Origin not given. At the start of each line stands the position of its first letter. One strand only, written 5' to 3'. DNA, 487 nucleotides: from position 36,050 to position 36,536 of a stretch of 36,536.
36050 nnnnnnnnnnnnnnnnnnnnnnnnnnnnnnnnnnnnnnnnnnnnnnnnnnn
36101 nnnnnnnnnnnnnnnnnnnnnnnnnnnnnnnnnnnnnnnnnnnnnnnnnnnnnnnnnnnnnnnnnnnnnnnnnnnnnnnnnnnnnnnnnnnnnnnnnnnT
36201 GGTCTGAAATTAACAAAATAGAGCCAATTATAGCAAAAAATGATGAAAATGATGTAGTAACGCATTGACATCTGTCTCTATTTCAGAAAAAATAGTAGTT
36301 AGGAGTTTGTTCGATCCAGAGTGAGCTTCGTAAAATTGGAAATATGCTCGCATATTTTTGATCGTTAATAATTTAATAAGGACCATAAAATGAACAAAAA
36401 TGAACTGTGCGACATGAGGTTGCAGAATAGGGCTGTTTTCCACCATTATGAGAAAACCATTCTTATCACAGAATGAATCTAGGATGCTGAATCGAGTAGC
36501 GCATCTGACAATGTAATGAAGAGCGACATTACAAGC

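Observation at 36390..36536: HU-like gene cut after its sixth codon by a sequence starting GTGCG: a group II intron in a housekeeping gene?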

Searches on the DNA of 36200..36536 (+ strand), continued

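Call 32: get_annotated_region(hit=H10, flank=2600)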
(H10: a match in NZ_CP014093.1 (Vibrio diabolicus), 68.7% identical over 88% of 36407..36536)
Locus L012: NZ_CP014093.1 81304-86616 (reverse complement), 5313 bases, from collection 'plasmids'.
description: Vibrio diabolicus strain FDAARGOS_96 plasmid unnamed, complete sequence
organism: Vibrio diabolicus (NCBI taxid 50719)
taxonomy: Bacteria; Pseudomonadota; Gammaproteobacteria; Vibrionales; Vibrionaceae; Vibrio; Vibrio diabolicus
host: -; source: Homo sapiens,blister; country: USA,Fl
typing (MOB-suite, as given by PLSDB): non-mobilizable; replicon rep_cluster_803
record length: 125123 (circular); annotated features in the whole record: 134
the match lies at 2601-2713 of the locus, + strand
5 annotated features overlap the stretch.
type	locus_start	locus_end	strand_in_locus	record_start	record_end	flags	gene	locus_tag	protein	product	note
CDS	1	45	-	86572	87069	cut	-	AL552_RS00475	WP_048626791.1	GNAT family N-acetyltransferase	-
CDS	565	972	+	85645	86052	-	-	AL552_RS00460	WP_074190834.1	OsmC family protein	-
CDS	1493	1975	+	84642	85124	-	-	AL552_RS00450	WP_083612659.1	GNAT family N-acetyltransferase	-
CDS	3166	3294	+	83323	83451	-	-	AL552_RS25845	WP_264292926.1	hypothetical protein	-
CDS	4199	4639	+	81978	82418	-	-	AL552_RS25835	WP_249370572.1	group II intron maturase-specific domain-containing protein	-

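Call 33: get_annotated_region(hit=H11, flank=2600)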
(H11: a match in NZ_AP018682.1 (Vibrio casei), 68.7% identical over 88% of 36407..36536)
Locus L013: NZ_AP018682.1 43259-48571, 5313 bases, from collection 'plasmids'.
description: Vibrio casei strain DSM 22364 plasmid 1, complete sequence
organism: Vibrio casei (NCBI taxid 673372)
taxonomy: Bacteria; Pseudomonadota; Gammaproteobacteria; Vibrionales; Vibrionaceae; Vibrio; Vibrio casei
host: -; source: -; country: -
typing (MOB-suite, as given by PLSDB): non-mobilizable
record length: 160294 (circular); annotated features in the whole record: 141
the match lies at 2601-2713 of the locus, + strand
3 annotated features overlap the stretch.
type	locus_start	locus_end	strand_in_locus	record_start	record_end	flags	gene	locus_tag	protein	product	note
CDS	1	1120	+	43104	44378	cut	-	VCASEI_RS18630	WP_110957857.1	ADP-ribosylglycohydrolase family protein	-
CDS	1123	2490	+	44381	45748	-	-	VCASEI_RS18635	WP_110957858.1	metallophosphoesterase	-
CDS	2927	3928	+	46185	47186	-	-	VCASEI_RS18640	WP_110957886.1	IS110 family transposase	-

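Call 57: build_rna_model(alignment_id=A3)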
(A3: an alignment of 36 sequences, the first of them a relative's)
Model R1 built from alignment A3 (36 sequences, 139 columns); structure: RNAalifold consensus.
model positions 136; base pairs 34; branch points 4; effective number of sequences 1.15; information 0.59 bits per position. Calibrated on 0.2 Mb of random sequence (short: E-values are rough).
structure used (alignment columns):
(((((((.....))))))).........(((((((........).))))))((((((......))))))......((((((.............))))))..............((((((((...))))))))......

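Call 58: search_with_rna_model(model_id=R1, source=window, max_evalue=10, show_alignments=2)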
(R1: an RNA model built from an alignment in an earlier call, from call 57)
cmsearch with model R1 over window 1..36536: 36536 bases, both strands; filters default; matches with E-value up to 10: 1.
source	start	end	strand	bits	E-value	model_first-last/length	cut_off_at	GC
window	36407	36529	+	95.3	2.1e-25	1-136/136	no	0.42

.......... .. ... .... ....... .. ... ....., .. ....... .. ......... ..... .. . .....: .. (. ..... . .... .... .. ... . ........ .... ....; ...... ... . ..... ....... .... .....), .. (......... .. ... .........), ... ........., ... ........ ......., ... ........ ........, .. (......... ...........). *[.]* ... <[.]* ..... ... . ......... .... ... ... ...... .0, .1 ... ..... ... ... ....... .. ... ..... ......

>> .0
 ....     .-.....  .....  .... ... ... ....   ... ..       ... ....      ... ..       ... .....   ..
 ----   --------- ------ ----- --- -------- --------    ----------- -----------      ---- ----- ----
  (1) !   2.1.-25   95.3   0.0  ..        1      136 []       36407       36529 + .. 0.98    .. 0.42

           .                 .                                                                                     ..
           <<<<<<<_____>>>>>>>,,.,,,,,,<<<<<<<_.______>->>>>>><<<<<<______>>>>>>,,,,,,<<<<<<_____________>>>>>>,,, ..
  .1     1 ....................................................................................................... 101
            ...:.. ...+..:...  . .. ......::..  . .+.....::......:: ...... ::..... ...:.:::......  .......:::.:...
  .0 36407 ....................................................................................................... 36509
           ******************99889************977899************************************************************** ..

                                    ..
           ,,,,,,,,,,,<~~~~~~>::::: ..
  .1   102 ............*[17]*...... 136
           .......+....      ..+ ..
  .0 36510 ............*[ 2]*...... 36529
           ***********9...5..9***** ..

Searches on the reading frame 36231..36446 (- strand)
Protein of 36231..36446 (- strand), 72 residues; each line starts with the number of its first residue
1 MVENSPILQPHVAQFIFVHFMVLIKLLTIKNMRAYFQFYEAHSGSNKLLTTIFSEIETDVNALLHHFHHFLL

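Call 17: find_encoding_contigs(protein=window:36231-36446:-, flank=10000, max_places=10)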
Protein window:36231-36446:- (72 aa): no gene with exactly this product is on record in the collection.

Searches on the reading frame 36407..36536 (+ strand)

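Call 37: search_protein_families(library=pfam, proteins=[L006:4072-5541:+])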
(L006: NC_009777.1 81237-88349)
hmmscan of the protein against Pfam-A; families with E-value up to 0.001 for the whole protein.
L006:4072-5541:+ (490 aa): 3 families
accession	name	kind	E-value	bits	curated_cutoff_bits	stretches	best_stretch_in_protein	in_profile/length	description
PF00078.32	RVT_1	-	4.9e-42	144.4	29.6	1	112-321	1-204/205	Reverse transcriptase (RNA-dependent DNA polymerase)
PF13655.11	RVT_N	-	4.5e-32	110.6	28.1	1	16-97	1-83/83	N-terminal domain of reverse transcriptase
PF08388.16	GIIM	-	5.9e-22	77.9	23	1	341-416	4-80/80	Group II intron, maturase-specific domain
